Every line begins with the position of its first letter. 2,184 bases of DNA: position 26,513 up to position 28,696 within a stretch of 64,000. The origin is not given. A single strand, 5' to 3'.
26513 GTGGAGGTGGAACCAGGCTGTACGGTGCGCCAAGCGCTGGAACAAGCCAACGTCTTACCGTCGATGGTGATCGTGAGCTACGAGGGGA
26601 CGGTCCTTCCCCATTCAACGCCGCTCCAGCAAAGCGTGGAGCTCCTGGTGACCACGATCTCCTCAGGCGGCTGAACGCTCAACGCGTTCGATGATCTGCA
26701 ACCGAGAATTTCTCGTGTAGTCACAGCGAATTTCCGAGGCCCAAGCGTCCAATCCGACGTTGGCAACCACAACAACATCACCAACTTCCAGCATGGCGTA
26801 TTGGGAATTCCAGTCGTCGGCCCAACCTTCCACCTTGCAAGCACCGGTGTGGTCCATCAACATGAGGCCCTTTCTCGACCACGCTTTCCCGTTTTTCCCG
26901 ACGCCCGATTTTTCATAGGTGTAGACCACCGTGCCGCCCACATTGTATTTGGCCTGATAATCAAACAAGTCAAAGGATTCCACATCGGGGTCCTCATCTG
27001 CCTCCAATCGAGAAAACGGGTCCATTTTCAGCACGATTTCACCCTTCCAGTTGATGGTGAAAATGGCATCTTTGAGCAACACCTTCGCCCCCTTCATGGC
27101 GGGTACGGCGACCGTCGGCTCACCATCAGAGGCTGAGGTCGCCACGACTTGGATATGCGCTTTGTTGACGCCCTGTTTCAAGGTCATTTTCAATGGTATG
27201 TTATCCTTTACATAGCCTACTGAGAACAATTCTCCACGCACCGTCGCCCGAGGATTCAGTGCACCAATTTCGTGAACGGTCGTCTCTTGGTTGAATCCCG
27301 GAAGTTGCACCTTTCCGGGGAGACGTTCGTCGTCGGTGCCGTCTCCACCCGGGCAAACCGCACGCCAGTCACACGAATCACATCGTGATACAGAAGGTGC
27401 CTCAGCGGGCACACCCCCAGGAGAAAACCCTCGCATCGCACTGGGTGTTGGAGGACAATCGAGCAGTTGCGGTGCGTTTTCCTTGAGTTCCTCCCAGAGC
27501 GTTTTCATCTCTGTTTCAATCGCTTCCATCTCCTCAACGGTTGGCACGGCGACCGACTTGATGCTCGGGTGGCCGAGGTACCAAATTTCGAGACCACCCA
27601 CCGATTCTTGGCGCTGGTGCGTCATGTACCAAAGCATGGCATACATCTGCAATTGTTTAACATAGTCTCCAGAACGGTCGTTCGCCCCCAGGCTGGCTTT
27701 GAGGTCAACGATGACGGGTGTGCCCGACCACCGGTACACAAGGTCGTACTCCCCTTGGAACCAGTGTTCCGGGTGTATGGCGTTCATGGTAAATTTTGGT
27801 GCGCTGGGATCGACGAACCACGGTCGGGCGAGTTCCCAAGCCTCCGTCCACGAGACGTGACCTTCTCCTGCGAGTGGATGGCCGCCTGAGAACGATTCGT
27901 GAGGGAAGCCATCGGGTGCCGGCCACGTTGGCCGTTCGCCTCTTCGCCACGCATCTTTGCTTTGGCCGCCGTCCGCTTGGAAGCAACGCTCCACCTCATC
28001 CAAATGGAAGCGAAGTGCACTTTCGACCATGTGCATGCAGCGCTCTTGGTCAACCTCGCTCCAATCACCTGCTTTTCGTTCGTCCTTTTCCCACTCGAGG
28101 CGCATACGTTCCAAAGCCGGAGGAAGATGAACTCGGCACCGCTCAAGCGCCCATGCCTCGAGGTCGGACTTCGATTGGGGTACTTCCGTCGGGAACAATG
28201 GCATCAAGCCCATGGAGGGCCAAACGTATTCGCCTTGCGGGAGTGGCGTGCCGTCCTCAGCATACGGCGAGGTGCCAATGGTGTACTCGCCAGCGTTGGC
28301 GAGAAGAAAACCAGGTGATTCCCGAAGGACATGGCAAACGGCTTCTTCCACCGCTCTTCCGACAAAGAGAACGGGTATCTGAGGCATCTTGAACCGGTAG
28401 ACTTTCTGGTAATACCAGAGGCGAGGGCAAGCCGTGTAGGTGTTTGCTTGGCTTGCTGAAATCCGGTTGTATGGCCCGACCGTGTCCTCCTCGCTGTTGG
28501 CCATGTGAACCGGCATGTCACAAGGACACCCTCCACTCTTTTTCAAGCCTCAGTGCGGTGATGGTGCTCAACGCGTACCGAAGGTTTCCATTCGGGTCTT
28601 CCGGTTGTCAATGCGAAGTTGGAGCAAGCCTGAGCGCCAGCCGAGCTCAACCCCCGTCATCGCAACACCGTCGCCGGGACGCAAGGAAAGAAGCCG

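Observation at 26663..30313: Tandem paralogous Cas4/Dna2-like Fe-S PD-(D/E)XK nucleases fused to C-terminal OB-fold-like modules, with no CRISPR context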

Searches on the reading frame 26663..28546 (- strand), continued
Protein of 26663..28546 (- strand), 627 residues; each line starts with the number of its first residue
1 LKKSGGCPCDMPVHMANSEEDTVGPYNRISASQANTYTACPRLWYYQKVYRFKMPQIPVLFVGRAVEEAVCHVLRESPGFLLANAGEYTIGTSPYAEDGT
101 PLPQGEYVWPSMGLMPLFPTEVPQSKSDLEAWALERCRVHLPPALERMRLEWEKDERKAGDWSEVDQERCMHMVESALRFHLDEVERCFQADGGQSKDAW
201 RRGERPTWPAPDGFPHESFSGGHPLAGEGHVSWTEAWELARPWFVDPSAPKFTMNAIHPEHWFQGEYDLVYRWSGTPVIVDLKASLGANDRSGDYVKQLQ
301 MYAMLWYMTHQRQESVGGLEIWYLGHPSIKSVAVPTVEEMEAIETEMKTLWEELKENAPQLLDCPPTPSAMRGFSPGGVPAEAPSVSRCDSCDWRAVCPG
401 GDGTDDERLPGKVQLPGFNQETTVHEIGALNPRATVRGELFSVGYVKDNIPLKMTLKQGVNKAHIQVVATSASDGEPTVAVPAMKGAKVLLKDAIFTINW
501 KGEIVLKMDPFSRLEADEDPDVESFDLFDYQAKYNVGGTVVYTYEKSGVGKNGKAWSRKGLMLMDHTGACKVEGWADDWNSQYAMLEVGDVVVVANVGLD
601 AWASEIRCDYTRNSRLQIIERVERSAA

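Call 64: find_encoding_contigs(protein=P0459, flank=8000, max_places=2)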
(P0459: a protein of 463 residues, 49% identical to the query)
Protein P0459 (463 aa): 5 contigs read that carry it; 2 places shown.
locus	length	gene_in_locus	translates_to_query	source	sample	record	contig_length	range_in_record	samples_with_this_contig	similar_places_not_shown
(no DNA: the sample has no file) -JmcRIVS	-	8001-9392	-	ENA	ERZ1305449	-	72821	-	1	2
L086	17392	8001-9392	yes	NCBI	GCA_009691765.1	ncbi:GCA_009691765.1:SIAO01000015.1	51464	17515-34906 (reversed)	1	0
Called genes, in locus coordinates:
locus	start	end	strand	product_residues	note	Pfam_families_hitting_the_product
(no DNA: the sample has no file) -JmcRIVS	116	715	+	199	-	PF00355:Rieske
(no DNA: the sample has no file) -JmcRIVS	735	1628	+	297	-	PF00033:Cytochrome_B, PF13631:Cytochrom_B_N_2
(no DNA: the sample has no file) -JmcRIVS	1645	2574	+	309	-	-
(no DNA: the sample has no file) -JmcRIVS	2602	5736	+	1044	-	PF00034:Cytochrom_C (faint), PF09699:Paired_CXXCH_1 (faint), PF13442:Cytochrome_CBB3 (faint), PF14522:Cytochrome_C7 (faint), PF02433:FixO (faint)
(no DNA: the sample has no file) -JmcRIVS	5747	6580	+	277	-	PF02985:HEAT (faint), PF13646:HEAT_2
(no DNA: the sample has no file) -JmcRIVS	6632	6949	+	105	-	PF12838:Fer4_7 (faint), PF14697:Fer4_21 (faint)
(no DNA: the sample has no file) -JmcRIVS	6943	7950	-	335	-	-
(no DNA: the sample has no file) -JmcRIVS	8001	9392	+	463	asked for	PF12705:PDDEXK_1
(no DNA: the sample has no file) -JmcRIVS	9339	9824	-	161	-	-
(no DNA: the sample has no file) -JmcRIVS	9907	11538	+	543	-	PF04389:Peptidase_M28, PF01546:Peptidase_M20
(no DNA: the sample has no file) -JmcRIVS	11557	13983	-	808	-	PF11974:bMG3 (faint), PF13715:CarbopepD_reg_2 (faint), PF13620:CarboxypepD_reg (weak)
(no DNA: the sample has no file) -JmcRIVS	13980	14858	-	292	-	PF00763:THF_DHG_CYH, PF02882:THF_DHG_CYH_C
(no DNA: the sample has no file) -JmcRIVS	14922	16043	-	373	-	PF13649:Methyltransf_25 (faint), PF05175:MTS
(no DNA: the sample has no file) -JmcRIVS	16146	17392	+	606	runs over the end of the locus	PF01370:Epimerase, PF13489:Methyltransf_23 (weak), PF13847:Methyltransf_31 (weak), PF08241:Methyltransf_11, PF13649:Methyltransf_25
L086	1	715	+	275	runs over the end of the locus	PF00355:Rieske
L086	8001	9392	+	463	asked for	PF12705:PDDEXK_1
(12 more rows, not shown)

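Call 68: search_protein_families(library=padloc, proteins=[window:26663-28516:-, P0341], max_evalue=0.01)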
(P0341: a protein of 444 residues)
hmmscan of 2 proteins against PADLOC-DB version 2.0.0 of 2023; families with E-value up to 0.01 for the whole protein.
window:26663-28516:- (617 aa): 6 families
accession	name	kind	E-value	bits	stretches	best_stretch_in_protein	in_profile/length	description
PDLC00943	Cas4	-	2.5e-08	32.1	0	19-65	1-47/180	CRISPR-associated protein Cas4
PDLC01250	Cas4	-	8.8e-07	27.4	0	254-388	63-167/168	"CAS-I,CAS-II,CAS-III,CAS-IV,CAS-V,CAS-VI; acquisition_associated"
PDLC00944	Cas4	-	2.9e-06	25.6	0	254-388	67-176/177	Cas4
PDLC01447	Cas4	-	0.00027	19.4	0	18-60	4-44/161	"CAS-I,CAS-II,CAS-III,CAS-IV,CAS-V,CAS-VI; acquisition_associated"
PDLC00060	DruK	-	0.00042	17.8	1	247-299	137-189/347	PD-(D/E)XK nuclease superfamily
PDLC02410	Aga_Cas4-like_Nuc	-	0.0031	15.4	0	255-338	136-212/255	Class II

P0341 (444 aa): 0 families

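Call 77: find_encoding_contigs(protein=P0264, flank=9000, max_places=2)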
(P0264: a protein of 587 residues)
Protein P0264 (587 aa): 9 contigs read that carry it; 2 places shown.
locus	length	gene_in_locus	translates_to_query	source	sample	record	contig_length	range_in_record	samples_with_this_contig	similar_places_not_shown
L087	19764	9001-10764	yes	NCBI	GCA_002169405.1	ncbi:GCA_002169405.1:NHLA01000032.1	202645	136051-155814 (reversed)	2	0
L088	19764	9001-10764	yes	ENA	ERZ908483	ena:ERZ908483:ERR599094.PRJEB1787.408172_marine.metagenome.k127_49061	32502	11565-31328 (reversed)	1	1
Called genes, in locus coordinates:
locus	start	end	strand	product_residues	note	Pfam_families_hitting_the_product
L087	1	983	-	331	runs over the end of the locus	-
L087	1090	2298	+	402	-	-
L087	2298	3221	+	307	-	-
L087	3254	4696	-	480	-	-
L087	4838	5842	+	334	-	-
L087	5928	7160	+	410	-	PF00494:SQS_PSY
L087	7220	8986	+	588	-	PF00005:ABC_tran, PF02463:SMC_N (faint), PF13191:AAA_16 (faint), PF13304:AAA_21 (faint), PF00005:ABC_tran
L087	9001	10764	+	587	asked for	PF12705:PDDEXK_1 (weak)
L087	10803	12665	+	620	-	PF12705:PDDEXK_1, PF01336:tRNA_anti-codon (faint)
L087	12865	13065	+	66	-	PF21965:SAMP2 (weak)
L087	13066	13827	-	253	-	PF09754:PAC2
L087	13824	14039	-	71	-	PF04135:Nop10p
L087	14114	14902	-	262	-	PF00575:S1 (weak), PF07541:EIF_2_alpha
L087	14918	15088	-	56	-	PF01667:Ribosomal_S27e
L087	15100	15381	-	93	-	PF00935:Ribosomal_L44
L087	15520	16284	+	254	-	-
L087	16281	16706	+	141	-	-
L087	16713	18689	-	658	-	PF13540:RCC1_2 (weak), PF25390:WD40_RLD, PF13540:RCC1_2 (weak), PF00415:RCC1 (weak), PF13540:RCC1_2 (weak), PF25390:WD40_RLD, PF13540:RCC1_2, PF13540:RCC1_2, +1 more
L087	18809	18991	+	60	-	PF01907:Ribosomal_L37e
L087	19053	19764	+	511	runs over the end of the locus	PF13522:GATase_6, PF13537:GATase_7, PF00156:Pribosyltran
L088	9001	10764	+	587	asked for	PF12705:PDDEXK_1 (weak)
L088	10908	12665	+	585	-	PF12705:PDDEXK_1, PF01336:tRNA_anti-codon (faint)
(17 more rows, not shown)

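Call 78: find_encoding_contigs(protein=P0269, flank=9000, max_places=1)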
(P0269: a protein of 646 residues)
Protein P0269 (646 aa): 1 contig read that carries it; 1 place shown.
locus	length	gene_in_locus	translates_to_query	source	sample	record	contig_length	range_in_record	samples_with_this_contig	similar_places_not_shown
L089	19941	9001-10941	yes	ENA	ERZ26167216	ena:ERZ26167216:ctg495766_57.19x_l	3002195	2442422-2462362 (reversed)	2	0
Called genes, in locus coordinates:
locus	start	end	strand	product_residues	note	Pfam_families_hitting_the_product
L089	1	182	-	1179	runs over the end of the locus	PF13517:FG-GAP_3 (weak), PF18911:PKD_4 (faint), PF13517:FG-GAP_3 (weak), PF00801:PKD (faint), PF07593:UnbV_ASPIC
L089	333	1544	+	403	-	PF08442:ATP-grasp_2, PF13549:ATP-grasp_5 (faint), PF24948:Citrate_synth_N, PF00549:Ligase_CoA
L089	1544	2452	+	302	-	PF02629:CoA_binding, PF13607:Succ_CoA_lig, PF00549:Ligase_CoA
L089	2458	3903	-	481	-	PF01266:DAO (faint), PF01593:Amino_oxidase, PF03486:HI0933_like (faint), PF12831:FAD_oxidored (weak), PF13450:NAD_binding_8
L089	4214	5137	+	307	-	-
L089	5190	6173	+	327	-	PF00494:SQS_PSY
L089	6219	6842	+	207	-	-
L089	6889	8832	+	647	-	PF04068:Fer4_RLI, PF00037:Fer4, PF12837:Fer4_6 (weak), PF02463:SMC_N (faint), PF00005:ABC_tran, PF03215:Rad17 (faint), PF13191:AAA_16 (faint), PF00005:ABC_tran, +2 more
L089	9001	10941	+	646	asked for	PF12705:PDDEXK_1 (faint)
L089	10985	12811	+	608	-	PF12705:PDDEXK_1, PF01336:tRNA_anti-codon (faint)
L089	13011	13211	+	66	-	-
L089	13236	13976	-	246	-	PF09754:PAC2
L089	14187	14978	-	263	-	PF00575:S1 (weak), PF07541:EIF_2_alpha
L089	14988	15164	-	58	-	PF01667:Ribosomal_S27e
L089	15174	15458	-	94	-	PF00935:Ribosomal_L44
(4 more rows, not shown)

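Call 79: find_encoding_contigs(protein=P0272, flank=9000, max_places=1)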
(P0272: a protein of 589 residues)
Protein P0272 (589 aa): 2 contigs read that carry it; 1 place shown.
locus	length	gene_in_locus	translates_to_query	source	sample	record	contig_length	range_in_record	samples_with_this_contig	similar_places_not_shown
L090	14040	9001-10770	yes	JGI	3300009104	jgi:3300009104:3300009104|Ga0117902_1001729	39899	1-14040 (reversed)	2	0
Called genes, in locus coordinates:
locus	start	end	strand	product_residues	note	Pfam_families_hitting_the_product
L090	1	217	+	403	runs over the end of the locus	PF08442:ATP-grasp_2, PF24948:Citrate_synth_N, PF00549:Ligase_CoA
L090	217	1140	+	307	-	PF02629:CoA_binding, PF00549:Ligase_CoA, PF13607:Succ_CoA_lig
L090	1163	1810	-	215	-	-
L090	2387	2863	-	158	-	-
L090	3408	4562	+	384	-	PF01593:Amino_oxidase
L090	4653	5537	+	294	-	PF00494:SQS_PSY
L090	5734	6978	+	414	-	PF00494:SQS_PSY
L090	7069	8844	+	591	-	PF04068:Fer4_RLI, PF00037:Fer4 (weak), PF00005:ABC_tran, PF02463:SMC_N (faint), PF13191:AAA_16 (faint), PF13604:AAA_30 (faint), PF13304:AAA_21 (faint), PF00005:ABC_tran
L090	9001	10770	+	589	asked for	PF12705:PDDEXK_1 (weak), PF01336:tRNA_anti-codon (weak)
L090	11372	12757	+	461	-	PF12705:PDDEXK_1, PF01336:tRNA_anti-codon (faint)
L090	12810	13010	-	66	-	-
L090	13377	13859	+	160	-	PF06941:NT5C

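Call 89: find_related_loci(query=A3, collection=viral_contigs, flank=6000)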
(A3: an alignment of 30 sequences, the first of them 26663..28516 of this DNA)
Query A3 (617 aa) in viral_contigs; peptide patterns used: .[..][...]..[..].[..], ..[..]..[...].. (x = any residue, [..] = any of these).
36 stretches matched a pattern, but none encodes a relative of the query by tblastn (E <= 1e-3).

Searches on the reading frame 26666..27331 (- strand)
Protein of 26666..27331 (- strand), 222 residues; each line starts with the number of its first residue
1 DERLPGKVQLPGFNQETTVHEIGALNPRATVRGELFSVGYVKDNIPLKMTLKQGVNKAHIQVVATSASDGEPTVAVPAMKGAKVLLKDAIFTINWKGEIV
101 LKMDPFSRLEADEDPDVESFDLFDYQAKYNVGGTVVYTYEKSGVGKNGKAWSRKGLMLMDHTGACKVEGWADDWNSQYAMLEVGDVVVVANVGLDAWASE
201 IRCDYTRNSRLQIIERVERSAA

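Call 27: search_solved_structures(query=A4, max_evalue=10, show_alignments=3)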
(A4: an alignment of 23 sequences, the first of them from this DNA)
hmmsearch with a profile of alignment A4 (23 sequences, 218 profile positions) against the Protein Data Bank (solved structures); distinct sequences matched with E-value up to 10: 7.
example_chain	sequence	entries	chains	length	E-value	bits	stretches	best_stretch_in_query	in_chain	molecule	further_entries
8aa9_A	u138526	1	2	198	7.9e-05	25.5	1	129-192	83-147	Replication factor A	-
8aas_A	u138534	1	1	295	9.5e-05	25.2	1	129-192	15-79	Replication factor A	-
8aaj_A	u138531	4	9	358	0.00013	24.8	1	129-192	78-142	Replication factor A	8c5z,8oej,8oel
2mna_A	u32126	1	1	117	0.073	15.8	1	77-115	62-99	Single-stranded DNA binding protein (SSB)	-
1o7i_A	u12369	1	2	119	0.078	15.7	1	77-115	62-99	SINGLE STRANDED DNA BINDING PROTEIN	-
7wcg_A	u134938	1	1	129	0.093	15.4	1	77-115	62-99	Single-stranded DNA binding protein Ssb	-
2k50_A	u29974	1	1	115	0.2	14.3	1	127-197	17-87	Replication factor A related protein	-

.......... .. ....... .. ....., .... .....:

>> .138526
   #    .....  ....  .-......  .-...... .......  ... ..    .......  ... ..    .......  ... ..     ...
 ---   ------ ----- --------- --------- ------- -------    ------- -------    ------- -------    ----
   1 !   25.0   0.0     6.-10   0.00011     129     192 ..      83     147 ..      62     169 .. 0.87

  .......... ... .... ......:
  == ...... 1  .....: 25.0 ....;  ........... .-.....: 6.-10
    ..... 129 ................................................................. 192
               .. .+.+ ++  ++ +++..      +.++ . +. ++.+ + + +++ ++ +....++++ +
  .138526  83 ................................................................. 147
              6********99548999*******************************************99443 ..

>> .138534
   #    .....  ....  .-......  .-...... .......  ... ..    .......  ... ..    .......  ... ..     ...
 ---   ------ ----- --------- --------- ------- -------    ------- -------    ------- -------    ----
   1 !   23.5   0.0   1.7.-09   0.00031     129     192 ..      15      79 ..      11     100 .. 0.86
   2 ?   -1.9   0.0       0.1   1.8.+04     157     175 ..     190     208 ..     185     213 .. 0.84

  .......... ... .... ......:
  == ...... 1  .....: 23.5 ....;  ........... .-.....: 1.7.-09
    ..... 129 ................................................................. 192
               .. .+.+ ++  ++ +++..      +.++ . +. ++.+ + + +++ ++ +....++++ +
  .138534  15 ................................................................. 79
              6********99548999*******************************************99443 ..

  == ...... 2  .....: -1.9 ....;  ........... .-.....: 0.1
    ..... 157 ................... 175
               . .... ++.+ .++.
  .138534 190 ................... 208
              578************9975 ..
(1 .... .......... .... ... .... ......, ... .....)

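Call 28: search_protein_families(library=pfam, alignment_id=A4, max_evalue=1)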
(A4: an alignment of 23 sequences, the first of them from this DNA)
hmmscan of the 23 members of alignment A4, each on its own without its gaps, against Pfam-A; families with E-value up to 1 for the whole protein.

A. member 1, seq(222 aa): 1 family
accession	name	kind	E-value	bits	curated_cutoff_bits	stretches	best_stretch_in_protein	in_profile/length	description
PF17244.8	CDC24_OB3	-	0.28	11.4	25.4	1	146-193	26-74/216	Cell division control protein 24, OB domain 3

B. families by the number of members that match (of 23 scanned): 8 families
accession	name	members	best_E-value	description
PF01336.31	tRNA_anti-codon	12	0.0022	OB-fold nucleic acid binding domain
PF17244.8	CDC24_OB3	4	0.0084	Cell division control protein 24, OB domain 3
PF21473.3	Ssb-like_OB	2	0.0023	Single-stranded DNA binding protein Ssb-like, OB fold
PF21669.3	SHLD2_OB1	2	0.005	Shieldin complex subunit 2, first OB fold domain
PF16900.11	REPA_OB_2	1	0.046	Replication protein A OB domain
PF17092.11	PCB_OB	1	0.087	Penicillin-binding protein OB-like domain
PF24220.1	DUF7439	1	0.13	Family of unknown function (DUF7439)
PF16127.10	DUF4839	1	0.16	Domain of unknown function (DUF4839)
